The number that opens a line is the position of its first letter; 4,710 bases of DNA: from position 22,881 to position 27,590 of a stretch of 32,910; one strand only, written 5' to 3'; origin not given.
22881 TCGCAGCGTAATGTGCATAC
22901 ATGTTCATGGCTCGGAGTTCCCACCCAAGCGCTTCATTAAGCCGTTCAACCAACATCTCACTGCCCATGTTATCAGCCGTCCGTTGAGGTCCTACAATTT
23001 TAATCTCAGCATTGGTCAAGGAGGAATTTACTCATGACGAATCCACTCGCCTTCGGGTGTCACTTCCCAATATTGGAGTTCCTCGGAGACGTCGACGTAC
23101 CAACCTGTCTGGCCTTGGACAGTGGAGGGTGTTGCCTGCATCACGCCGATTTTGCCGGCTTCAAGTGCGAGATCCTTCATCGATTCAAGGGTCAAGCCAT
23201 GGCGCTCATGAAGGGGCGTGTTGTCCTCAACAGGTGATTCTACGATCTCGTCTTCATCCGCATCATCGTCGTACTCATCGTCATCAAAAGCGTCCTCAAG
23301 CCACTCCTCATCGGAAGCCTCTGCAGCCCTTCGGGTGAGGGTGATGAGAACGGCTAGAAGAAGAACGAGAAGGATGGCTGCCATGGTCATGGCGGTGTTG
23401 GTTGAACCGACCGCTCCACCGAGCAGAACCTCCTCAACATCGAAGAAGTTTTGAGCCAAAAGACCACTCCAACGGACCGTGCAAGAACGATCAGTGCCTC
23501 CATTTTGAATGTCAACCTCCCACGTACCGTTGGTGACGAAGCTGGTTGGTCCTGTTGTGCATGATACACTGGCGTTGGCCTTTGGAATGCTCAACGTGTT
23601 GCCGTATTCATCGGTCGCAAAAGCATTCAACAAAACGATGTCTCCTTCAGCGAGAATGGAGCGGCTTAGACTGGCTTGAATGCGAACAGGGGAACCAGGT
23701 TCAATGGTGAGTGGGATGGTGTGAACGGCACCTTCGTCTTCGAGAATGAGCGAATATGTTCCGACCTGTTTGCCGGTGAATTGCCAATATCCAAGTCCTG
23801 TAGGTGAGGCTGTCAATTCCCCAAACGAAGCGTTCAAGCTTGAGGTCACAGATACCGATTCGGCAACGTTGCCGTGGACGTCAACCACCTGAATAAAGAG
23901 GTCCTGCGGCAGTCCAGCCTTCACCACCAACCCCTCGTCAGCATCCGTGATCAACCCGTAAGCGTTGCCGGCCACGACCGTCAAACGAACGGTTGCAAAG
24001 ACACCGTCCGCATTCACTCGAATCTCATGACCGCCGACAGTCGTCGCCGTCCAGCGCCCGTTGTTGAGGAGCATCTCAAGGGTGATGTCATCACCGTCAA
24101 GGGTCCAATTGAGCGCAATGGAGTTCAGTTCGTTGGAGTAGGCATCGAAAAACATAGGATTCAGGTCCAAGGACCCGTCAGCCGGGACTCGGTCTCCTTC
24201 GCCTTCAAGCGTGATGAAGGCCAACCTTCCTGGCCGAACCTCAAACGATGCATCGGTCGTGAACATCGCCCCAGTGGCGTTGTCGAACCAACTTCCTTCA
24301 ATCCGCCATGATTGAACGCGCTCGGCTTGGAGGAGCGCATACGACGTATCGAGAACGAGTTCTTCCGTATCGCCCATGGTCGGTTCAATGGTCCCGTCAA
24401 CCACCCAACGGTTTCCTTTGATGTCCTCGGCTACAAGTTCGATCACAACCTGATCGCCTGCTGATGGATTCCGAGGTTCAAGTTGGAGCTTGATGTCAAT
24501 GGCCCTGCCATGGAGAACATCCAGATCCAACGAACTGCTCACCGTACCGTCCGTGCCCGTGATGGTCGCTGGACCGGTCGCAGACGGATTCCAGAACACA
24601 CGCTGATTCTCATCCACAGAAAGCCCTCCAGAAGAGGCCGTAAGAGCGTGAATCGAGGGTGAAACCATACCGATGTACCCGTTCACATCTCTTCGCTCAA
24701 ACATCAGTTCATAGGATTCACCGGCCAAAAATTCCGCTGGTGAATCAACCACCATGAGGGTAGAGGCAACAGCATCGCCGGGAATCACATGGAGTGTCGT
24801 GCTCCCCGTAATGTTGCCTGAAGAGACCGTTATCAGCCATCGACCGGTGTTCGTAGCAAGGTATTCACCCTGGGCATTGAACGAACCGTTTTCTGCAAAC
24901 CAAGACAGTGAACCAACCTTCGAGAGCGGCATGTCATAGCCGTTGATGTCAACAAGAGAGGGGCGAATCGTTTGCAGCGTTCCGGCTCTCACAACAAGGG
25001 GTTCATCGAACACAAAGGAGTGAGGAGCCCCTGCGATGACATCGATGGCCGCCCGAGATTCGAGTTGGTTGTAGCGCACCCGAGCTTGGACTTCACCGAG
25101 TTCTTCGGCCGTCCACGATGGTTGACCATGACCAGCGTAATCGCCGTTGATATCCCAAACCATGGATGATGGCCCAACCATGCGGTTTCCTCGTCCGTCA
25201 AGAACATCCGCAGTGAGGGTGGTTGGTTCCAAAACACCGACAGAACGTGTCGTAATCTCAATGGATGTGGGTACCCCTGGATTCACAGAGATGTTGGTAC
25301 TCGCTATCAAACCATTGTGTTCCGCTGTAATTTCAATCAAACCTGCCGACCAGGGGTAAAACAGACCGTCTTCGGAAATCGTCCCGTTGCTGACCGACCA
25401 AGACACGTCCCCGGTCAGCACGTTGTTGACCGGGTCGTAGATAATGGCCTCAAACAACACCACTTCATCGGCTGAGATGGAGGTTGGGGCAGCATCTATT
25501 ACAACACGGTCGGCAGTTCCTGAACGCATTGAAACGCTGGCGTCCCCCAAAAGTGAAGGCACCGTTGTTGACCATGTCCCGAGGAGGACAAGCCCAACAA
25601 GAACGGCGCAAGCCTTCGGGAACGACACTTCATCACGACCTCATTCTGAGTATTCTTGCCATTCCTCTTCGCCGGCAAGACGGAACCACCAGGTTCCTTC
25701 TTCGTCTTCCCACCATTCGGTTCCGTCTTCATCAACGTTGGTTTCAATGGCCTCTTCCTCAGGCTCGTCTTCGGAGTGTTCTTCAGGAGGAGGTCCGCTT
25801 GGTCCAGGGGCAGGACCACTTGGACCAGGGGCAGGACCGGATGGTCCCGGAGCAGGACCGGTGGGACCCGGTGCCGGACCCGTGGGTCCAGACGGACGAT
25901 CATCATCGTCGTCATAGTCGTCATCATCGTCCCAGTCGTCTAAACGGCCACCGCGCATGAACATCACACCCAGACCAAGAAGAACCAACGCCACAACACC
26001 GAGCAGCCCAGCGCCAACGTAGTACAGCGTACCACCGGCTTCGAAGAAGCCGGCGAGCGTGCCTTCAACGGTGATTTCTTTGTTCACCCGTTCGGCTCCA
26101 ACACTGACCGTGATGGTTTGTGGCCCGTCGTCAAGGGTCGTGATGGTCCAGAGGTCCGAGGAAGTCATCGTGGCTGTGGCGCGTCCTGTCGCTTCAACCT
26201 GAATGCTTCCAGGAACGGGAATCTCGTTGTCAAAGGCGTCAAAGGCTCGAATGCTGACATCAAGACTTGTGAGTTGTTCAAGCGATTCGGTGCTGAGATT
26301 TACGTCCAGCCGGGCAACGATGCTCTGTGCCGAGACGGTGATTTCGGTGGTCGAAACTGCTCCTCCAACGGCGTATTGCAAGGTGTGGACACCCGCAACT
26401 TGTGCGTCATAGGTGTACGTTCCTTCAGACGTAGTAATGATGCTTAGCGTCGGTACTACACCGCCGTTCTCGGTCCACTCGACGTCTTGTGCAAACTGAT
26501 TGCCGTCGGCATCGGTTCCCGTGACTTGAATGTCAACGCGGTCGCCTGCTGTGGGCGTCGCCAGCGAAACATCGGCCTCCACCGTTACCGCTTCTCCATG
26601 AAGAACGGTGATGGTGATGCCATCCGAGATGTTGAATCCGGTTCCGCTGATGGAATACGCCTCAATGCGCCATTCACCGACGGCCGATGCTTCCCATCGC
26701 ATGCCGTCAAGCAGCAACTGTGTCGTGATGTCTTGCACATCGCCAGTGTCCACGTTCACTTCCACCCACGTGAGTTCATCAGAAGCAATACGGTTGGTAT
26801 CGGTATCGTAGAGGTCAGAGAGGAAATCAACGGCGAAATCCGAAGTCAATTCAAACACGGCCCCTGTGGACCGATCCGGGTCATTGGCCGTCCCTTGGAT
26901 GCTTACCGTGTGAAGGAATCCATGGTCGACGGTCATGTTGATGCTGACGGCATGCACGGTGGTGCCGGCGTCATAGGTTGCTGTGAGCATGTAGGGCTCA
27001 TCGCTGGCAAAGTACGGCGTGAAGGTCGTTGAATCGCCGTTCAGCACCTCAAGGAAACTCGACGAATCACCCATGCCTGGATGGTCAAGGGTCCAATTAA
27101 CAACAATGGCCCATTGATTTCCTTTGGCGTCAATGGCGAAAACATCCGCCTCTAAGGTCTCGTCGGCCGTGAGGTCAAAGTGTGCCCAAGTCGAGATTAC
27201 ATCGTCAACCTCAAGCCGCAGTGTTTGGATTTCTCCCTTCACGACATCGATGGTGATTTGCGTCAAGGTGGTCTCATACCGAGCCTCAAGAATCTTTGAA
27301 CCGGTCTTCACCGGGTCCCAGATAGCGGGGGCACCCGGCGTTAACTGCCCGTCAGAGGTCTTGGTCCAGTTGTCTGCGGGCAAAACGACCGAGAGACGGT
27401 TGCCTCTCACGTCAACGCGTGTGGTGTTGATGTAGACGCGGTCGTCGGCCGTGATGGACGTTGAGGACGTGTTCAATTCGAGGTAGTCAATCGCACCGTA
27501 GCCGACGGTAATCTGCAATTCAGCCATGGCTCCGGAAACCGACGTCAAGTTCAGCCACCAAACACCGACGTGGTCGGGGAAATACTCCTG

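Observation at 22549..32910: Operon of surface giants and a common TM + acidic tract + mini-domain anchor design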

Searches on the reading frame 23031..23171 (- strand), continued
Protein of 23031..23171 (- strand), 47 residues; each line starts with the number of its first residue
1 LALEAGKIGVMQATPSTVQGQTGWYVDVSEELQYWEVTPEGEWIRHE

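Call 101: list_cluster_members(proteins=[P0229, P0210, P0224, P0268, P0180, P0230, P0179, P0170, P0132, L132:4869-5831:-])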
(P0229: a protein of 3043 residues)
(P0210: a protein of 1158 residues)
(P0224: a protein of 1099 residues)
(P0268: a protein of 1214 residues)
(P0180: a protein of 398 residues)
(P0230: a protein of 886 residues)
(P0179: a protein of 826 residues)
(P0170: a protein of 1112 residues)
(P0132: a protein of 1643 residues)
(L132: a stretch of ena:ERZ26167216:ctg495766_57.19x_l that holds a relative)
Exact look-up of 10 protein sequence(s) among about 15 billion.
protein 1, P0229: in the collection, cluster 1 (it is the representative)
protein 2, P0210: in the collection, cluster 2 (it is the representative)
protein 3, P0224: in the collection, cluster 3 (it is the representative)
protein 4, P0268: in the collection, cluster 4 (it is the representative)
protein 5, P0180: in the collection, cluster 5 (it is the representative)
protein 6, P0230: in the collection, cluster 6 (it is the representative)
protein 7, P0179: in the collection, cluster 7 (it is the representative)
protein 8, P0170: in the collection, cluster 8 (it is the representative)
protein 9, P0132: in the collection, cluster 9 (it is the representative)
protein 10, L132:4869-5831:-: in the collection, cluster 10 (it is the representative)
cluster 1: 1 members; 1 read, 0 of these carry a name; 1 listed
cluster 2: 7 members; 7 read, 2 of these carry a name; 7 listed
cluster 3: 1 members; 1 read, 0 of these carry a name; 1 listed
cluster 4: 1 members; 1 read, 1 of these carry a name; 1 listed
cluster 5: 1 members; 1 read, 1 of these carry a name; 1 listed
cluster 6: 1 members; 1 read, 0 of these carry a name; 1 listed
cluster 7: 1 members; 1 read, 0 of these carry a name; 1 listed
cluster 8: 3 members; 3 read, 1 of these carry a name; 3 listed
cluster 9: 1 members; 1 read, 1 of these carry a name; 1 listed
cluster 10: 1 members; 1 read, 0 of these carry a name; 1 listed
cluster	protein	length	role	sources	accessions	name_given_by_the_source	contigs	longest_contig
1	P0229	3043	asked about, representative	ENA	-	-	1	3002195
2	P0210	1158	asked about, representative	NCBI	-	-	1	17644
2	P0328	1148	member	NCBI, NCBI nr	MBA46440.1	MAG: hypothetical protein CMB31_07635 [Euryarchaeota archaeon] | hypothetical protein [Euryarchaeota archaeon]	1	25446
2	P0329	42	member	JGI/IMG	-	hypothetical protein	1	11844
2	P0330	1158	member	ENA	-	-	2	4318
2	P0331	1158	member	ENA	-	-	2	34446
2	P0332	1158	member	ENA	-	-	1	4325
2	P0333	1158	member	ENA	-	-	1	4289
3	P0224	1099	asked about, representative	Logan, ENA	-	-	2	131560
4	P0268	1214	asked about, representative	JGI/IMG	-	hypothetical protein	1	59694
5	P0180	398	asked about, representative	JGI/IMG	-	hypothetical protein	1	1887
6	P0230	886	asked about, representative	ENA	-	-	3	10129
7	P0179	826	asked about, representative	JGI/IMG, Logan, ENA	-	-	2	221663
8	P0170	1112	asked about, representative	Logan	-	-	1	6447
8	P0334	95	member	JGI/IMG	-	hypothetical protein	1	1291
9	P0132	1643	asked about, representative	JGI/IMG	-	hypothetical protein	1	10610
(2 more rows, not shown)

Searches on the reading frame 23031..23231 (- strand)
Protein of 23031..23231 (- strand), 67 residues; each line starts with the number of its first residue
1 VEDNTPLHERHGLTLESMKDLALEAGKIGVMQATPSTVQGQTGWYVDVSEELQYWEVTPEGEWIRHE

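Call 40: predict_structure(alignment_id=A5)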
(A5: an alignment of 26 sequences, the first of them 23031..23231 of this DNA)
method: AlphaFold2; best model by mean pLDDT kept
length: 67 residues; sequences in the alignment: 26
mean_pLDDT: 89.0   pTM: 0.72
mean pLDDT of the five models: 89.0, 88.7, 88.5, 84.1, 71.2
residues with pLDDT >= 90: 47; 70-90: 17; 50-70: 3; < 50: 0
segments of 3 or more residues with pLDDT < 50: none
pLDDT, mean of each block of 10 residues (from residue 1): 69 87 94 93 95 94 91
secondary structure, 60 per line:
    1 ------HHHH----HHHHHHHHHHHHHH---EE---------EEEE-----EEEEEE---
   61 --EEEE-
elements in order: H7-10 H15-28 E43-46 E52-57 E63-66
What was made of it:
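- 23031..23198 (-): Tail A domain: a helix (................) followed by the β-meander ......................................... AF2 gives pLDDT 89 (call 40).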

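Call 42: fold_search(model_id=the predicted structure, library=pdb)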
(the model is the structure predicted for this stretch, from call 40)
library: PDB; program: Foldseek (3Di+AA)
matches with E <= 10: 241; with E <= 0.001: 0
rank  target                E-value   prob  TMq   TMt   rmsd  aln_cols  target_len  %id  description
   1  6cp9_E                1.0e+00  0.08  0.26  0.16  10.8        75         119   13  Contact-dependent growth inhibition toxin - immunity protein complex from Klebsiella pneumoniae 342 (released 2019-03-13)
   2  6cp9_G                1.1e+00  0.11  0.30  0.20  10.9        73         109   14  Contact-dependent growth inhibition toxin - immunity protein complex from Klebsiella pneumoniae 342 (released 2019-03-13)
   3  8tyg_A                1.4e+00  0.05  0.24  0.06  12.2        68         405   12  Plasmodium vivax PMV-WM08 inhibitor complex (released 2024-08-28)
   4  3ka5_A                1.6e+00  0.16  0.30  0.34   6.3        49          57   14  Crystal structure of Ribosome-associated protein Y (PSrp-1) from Clostridium acetobutylicum. Northeast Structural Geno (released 2009-11-03)
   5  8bao_A                1.6e+00  0.12  0.30  0.08   8.4        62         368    6  Dysgonamonadaceae bacterium CRISPR ancillary nuclease 2 (released 2022-11-30)
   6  5ld9_A                1.6e+00  0.10  0.25  0.14   7.4        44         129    9  Structure of deubiquitinating enzyme homolog, Pyrococcus furiosus JAMM1. (released 2017-05-17)
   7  6fno_B                1.6e+00  0.08  0.24  0.12  11.6        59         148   10  Caldiarchaeum Subterraneum Ubiquitin:Rpn11-homolog complex, zinc soak (released 2018-07-25)
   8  9lvk_R                1.7e+00  0.21  0.34  0.10   3.4        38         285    8  Cryo-EM structure of CASTOR1 bound human GATOR2 complex (released 2025-08-13)
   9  3bg1_D                2.2e+00  0.18  0.33  0.10   3.4        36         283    8  Architecture of a Coat for the Nuclear Pore Membrane (released 2008-01-01)
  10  6fnn_A                2.2e+00  0.06  0.24  0.12  10.9        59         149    7  Caldiarchaeum Subterraneum Ubiquitin:Rpn11-homolog complex (released 2018-07-25)
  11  3kxy_J                2.3e+00  0.07  0.24  0.15  10.2        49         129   18  Crystal Structure of the ExsC-ExsE Complex (released 2010-06-30)
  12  3hnp_C                2.3e+00  0.05  0.21  0.05  12.0        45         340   16  Crystal Structure of an Oxidoreductase from Bacillus cereus. Northeast Structural Genomics Consortium target id BcR251 (released 2009-06-30)
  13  7uhy_H                2.5e+00  0.18  0.29  0.08   1.9        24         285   12  Human GATOR2 complex (released 2022-07-20)
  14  3bg0_D                2.5e+00  0.16  0.32  0.09   3.3        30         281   10  Architecture of a Coat for the Nuclear Pore Membrane (released 2008-01-01)
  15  9lvj_H                2.6e+00  0.18  0.34  0.10   3.2        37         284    8  Cryo-EM structure of Sestrin2 bound human GATOR2 complex (released 2025-08-13)
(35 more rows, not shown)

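Call 96: fold_search(model_id=the predicted structure, library=viral)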
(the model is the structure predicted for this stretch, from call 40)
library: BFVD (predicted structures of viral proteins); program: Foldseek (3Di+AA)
matches with E <= 10: 493; with E <= 0.001: 0
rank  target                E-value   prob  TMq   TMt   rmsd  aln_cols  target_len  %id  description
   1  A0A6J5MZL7            4.6e-01  0.20  0.29  0.23   8.6        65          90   22  Uncharacterized protein [uncultured Caudovirales phage]
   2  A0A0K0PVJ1            5.6e-01  0.33  0.41  0.10   6.6        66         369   17  Uncharacterized protein [Roseobacter phage RDJL Phi 2]
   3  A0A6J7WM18            5.6e-01  0.14  0.27  0.24   7.4        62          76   18  Uncharacterized protein [uncultured Caudovirales phage]
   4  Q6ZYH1                6.7e-01  0.20  0.35  0.22   7.2        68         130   13  PSV hypothetical protein ORF131-like domain-containing protein [Pyrobaculum spherical virus (isolate United States/Yellowstone)]
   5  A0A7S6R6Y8            6.7e-01  0.13  0.27  0.30   9.6        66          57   15  Uncharacterized protein [Rhizobium phage Pasto]
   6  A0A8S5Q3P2            7.2e-01  0.15  0.28  0.23   9.9        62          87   14  Uncharacterized protein [Siphoviridae sp. ctVif31]
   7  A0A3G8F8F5            8.2e-01  0.23  0.39  0.08   8.6        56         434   14  (no name in the UniProt tables at hand)
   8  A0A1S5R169            8.7e-01  0.23  0.38  0.37   7.1        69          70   12  Uncharacterized protein [Pseudomonas phage phiPMW]
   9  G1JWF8                8.7e-01  0.13  0.27  0.11   6.6        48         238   14  Uncharacterized protein [Mycobacterium phage Patience]
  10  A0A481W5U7            9.9e-01  0.30  0.41  0.09   6.3        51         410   20  Uncharacterized protein [Pseudomonas phage Lana]
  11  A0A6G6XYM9            1.1e+00  0.18  0.31  0.27   6.4        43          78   14  Uncharacterized protein [Ochrobactrum phage vB_OspP_OH]
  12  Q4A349                1.4e+00  0.10  0.32  0.04  13.4       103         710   12  Uncharacterized protein [Emiliania huxleyi virus 86 (isolate United Kingdom/English Channel/1999)]
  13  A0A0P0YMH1            1.4e+00  0.09  0.29  0.17  10.8        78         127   14  (no name in the UniProt tables at hand)
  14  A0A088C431            1.5e+00  0.33  0.33  0.27   4.4        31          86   19  (no name in the UniProt tables at hand)
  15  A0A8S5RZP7            1.5e+00  0.14  0.36  0.24   7.1        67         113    6  Uncharacterized protein [Myoviridae sp. ctNQV2]
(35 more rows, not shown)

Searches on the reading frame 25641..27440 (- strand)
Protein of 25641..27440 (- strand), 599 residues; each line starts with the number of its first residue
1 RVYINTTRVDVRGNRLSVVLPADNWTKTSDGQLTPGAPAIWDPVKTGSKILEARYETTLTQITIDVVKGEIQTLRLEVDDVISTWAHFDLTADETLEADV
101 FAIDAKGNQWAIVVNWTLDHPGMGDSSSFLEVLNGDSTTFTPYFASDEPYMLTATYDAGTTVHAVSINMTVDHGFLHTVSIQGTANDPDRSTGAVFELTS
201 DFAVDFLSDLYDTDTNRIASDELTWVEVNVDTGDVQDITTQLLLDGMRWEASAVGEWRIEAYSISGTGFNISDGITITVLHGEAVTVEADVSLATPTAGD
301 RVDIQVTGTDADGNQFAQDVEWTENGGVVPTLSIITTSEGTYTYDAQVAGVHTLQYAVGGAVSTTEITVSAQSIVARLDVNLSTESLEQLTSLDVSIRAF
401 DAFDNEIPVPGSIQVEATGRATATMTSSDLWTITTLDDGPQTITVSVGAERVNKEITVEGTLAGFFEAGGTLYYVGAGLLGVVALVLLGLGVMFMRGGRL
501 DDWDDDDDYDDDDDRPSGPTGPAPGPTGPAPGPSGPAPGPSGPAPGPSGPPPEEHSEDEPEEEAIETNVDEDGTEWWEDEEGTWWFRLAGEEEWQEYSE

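Call 58: search_protein_families(library=ncbifam, proteins=[window:25641-27200:-], max_evalue=1)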
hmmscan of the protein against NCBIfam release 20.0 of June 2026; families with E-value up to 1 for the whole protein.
window:25641-27200:- (519 aa): 0 families

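Call 65: find_homologous_proteins(query=window:25641-27440:-, max_evalue=1e-10)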
Query window:25641-27440:- (599 aa): 32 proteins with E <= 1e-10 among 8000 candidates.
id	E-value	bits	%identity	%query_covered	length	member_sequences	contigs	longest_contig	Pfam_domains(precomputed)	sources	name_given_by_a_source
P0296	0.0e+0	1136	86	83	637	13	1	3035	-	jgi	-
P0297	0.0e+0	1111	90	93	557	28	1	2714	-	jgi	jgi:hypothetical protein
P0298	0.0e+0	1031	78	84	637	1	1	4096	-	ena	-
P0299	0.0e+0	1031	78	83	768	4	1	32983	-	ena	-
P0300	3.8e-285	965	75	83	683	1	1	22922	-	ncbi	ncbi:MAG: hypothetical protein VW102_05480, partial [Poseidonia sp.]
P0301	1.2e-280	951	74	80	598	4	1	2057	-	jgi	jgi:hypothetical protein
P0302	6.6e-275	932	77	76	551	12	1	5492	-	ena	-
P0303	5.6e-231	786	58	100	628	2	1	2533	-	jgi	-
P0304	5.1e-198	678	86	59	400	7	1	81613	-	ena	-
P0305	3.5e-189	648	72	51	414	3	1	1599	-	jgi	-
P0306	1.0e-188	647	88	55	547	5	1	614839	-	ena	-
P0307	1.5e-183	630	71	52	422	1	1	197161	-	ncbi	ncbi:MAG: hypothetical protein ACPHQC_02230, partial [Poseidonia sp.]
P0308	6.3e-175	601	50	100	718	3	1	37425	-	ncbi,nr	ncbi:collagen-like protein [Euryarchaeota archaeon]|nr:collagen-like protein [Euryarchaeota archaeon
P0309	6.8e-160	552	48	83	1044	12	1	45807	PF09134.17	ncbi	-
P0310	6.1e-157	542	61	59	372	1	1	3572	-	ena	-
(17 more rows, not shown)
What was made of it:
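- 25785..25895 (-): Collagen-like Pro/Gly repeat (PSGPAPG)n in the giant's cytoplasmic linker. Present in orthologues with a variable copy number; one orthologue is named 'collagen-like protein' by NCBI (call 65).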
